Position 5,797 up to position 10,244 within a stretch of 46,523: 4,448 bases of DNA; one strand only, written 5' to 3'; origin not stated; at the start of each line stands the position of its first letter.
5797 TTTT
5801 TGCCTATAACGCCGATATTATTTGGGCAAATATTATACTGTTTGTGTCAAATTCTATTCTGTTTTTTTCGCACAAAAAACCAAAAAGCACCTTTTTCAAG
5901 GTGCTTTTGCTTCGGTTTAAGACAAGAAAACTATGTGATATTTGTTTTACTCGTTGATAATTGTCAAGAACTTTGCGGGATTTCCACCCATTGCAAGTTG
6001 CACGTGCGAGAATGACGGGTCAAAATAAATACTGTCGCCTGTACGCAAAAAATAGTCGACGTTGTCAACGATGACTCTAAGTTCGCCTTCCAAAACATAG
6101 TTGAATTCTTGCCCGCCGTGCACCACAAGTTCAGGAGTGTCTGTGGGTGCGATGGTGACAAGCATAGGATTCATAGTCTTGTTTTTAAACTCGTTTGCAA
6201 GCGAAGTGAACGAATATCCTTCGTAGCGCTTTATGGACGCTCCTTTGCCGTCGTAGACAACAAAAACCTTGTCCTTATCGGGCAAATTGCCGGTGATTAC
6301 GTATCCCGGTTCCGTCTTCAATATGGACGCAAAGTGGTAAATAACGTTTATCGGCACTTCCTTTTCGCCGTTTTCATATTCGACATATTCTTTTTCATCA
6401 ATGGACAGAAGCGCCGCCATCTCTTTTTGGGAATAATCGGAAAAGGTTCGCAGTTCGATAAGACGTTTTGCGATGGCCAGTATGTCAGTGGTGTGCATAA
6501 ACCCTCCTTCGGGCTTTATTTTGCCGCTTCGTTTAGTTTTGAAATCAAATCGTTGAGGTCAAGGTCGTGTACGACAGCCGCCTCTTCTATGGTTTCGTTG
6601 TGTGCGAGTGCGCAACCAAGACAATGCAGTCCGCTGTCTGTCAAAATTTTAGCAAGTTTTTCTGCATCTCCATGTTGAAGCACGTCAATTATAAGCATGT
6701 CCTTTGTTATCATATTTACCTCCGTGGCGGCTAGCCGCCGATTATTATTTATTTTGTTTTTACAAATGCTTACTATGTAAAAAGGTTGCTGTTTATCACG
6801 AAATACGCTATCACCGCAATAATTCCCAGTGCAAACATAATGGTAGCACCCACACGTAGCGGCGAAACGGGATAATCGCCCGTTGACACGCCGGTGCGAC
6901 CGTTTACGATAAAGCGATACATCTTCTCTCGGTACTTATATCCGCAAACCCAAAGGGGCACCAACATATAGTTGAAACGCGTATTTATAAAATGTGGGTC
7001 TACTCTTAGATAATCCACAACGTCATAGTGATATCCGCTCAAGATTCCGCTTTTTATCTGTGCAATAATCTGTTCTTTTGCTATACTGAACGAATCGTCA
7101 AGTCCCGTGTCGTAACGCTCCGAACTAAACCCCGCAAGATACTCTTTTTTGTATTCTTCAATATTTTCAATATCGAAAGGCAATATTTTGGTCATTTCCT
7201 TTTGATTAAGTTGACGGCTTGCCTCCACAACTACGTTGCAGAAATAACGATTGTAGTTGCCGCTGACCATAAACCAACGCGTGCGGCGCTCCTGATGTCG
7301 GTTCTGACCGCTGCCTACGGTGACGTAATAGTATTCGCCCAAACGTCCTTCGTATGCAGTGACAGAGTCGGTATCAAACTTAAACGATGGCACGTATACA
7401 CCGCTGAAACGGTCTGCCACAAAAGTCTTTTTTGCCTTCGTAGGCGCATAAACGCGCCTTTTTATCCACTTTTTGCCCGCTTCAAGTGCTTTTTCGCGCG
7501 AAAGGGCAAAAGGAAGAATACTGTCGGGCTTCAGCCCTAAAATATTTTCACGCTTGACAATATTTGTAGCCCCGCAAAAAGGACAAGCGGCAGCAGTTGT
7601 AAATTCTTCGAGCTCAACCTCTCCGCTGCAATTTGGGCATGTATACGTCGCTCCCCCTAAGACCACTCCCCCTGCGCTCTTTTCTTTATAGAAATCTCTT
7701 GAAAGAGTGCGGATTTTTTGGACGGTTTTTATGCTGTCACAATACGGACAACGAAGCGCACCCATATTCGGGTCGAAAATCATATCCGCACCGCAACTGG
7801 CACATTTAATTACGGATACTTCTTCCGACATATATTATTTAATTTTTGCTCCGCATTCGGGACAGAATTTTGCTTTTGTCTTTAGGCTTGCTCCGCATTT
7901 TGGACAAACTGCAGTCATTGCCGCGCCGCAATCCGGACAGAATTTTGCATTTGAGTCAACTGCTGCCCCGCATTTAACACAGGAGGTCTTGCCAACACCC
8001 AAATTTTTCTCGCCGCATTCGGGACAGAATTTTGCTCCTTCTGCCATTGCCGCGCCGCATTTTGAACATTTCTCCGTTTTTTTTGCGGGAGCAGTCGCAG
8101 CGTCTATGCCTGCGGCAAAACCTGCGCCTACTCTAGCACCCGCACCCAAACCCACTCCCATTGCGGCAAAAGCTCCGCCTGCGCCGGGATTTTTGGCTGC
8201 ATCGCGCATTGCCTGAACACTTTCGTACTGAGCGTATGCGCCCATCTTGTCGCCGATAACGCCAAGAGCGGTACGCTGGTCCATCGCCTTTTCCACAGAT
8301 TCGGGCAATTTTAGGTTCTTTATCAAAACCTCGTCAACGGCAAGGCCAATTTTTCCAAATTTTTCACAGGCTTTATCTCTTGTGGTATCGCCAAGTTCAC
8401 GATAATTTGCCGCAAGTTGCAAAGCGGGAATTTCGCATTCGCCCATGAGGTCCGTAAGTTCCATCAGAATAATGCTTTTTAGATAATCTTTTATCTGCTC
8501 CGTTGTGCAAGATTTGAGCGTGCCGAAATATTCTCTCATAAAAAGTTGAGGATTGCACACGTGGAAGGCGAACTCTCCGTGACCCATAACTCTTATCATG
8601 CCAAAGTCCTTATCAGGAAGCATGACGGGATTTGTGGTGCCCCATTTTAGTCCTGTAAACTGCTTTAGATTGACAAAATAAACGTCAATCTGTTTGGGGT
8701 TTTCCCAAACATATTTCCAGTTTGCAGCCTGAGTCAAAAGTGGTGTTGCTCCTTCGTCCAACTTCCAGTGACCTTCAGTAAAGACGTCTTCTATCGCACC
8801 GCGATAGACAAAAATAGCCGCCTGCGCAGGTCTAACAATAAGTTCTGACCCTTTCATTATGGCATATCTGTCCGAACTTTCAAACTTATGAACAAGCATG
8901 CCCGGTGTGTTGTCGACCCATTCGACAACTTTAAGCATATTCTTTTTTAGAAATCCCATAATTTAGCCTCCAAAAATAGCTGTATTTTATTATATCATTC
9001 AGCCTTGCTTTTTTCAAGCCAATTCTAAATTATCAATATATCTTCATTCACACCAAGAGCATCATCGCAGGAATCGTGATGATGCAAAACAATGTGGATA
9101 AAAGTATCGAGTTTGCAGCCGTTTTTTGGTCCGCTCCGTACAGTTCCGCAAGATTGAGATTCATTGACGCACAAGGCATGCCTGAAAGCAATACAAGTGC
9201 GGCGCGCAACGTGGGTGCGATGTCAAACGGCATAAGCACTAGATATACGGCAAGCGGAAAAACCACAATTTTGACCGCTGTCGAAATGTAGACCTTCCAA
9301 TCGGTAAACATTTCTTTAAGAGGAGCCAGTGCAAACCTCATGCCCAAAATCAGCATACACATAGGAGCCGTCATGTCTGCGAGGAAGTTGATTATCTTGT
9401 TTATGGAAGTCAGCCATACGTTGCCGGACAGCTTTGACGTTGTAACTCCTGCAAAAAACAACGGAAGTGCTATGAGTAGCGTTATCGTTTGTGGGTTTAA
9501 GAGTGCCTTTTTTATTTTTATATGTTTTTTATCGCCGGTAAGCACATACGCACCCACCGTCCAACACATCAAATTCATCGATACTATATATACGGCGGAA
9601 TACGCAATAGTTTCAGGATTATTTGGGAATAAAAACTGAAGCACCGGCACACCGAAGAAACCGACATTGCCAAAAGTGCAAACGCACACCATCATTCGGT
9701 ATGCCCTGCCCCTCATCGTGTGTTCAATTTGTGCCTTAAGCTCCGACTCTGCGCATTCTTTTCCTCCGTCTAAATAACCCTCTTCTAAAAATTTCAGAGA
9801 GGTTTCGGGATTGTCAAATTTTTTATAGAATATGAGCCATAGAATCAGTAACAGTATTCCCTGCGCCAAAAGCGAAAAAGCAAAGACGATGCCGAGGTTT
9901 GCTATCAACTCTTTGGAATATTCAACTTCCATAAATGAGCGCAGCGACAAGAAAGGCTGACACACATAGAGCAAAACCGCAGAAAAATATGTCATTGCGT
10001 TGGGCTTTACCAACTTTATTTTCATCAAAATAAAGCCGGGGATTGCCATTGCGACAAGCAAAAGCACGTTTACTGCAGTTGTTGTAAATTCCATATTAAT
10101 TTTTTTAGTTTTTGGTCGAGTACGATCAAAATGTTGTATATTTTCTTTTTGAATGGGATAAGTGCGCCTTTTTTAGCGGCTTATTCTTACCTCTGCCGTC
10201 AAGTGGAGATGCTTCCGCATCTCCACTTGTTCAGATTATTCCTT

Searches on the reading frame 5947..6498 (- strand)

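Call 6: search_protein_families(library=pfam, proteins=[window:5947-6498:-])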
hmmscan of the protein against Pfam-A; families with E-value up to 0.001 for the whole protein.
window:5947-6498:- (183 aa): 4 families
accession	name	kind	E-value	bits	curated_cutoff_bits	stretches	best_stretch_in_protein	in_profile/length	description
PF07883.17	Cupin_2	-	3.7e-14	52.6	27.2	1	113-180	2-69/70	Cupin domain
PF12844.13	HTH_19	-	8.7e-07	29.2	30.2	1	11-71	2-62/64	Helix-turn-helix domain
PF01381.28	HTH_3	-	0.00059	20.3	23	1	20-66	8-54/55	Helix-turn-helix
PF05899.18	Cupin_3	-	0.00065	19.8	23.5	0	129-164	25-61/74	EutQ-like cupin domain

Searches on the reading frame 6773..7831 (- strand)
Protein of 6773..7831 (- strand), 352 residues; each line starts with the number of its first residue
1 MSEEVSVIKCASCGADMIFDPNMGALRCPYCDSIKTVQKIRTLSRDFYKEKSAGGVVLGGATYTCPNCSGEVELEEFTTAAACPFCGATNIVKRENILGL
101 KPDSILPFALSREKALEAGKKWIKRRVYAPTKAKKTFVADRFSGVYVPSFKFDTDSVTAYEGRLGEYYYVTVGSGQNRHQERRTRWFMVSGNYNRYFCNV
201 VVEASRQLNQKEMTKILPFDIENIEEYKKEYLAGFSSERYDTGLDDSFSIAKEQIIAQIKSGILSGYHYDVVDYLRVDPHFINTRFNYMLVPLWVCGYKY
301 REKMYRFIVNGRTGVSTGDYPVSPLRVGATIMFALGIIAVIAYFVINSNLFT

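Call 6: search_protein_families(library=pfam, proteins=[window:6773-7831:-])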
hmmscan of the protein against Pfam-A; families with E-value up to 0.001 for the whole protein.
window:6773-7831:- (352 aa): 6 families
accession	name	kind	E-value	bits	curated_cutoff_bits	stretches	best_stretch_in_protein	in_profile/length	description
PF19134.6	DUF5817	-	0.00012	22.4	31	0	6-45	2-41/57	Domain of unknown function (DUF5817)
PF01155.25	HypA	-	0.00015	22.2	28.9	0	61-91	69-97/112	Hydrogenase/urease nickel incorporation, metallochaperone, hypA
PF08271.17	Zn_Ribbon_TF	-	0.00039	20.3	29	0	9-31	2-25/43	TFIIB zinc-binding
PF07754.17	HVO_2753_ZBP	-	0.0007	19.8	33.2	0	10-46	1-39/46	Small zinc finger protein HVO_2753-like, Zn-binding pocket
PF07295.17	DUF1451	-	0.00071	20.2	26.1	0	40-90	90-141/146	Zinc-ribbon containing domain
PF13248.11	Zn_ribbon_3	-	0.00089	19.1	27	0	6-17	15-26/26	zinc-ribbon domain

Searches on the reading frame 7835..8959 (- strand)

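Call 6: search_protein_families(library=pfam, proteins=[window:7835-8959:-])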
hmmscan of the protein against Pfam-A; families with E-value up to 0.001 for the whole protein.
window:7835-8959:- (374 aa): 10 families
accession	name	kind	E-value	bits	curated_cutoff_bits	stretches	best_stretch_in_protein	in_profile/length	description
PF13421.11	Band_7_1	-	2.6e-62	210.6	24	1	23-233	1-210/211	SPFH domain-Band 7 family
PF12773.13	DZR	-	4.1e-22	78.5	27.3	2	327-370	1-45/45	Double zinc ribbon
PF13240.11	Zn_Ribbon_1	-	2.1e-21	75.5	25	3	352-372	2-22/23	zinc-ribbon domain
PF13248.11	Zn_ribbon_3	-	2.5e-19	68.5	27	3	350-373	3-26/26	zinc-ribbon domain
PF17032.10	Zn_ribbon_15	-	1.7e-11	45.2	28.9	0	290-316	47-73/73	zinc-ribbon family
PF01145.31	Band_7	-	2.4e-07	31.4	23.6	1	41-232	2-161/176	SPFH domain / Band 7 family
PF18912.6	DZR_2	-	2.8e-06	27.5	27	1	297-344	9-55/56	Double zinc ribbon domain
PF24460.1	DUF7575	-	1.2e-05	25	28.5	0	349-372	3-26/28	Domain of unknown function (DUF7575)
PF23455.1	DUF7129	-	3.2e-05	24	30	0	327-348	14-37/45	Domain of unknown function (DUF7129)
PF24463.1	DUF7577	-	0.00017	21.6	28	0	326-347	4-25/27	Domain of unknown function (DUF7577)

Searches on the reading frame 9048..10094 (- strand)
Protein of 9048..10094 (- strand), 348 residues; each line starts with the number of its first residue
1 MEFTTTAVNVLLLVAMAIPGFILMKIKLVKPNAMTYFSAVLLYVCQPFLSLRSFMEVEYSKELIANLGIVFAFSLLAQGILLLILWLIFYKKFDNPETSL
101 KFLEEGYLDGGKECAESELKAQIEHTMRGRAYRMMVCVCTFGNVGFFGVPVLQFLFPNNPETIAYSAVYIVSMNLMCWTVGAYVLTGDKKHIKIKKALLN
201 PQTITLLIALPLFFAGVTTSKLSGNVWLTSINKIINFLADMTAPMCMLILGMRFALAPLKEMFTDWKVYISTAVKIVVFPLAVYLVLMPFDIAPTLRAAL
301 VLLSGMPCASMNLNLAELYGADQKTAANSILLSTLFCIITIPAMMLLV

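Call 6: search_protein_families(library=pfam, proteins=[window:9048-10094:-])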
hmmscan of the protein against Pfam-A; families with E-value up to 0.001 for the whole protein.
window:9048-10094:- (348 aa): 2 families
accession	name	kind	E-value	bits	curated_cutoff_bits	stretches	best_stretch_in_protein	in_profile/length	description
PF03547.23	Mem_trans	-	6.9e-23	81.2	25.7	1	133-344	95-342/343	Membrane transport protein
PF01758.21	SBF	-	2.9e-07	30.8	24.3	1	246-347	7-113/191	Sodium Bile acid symporter family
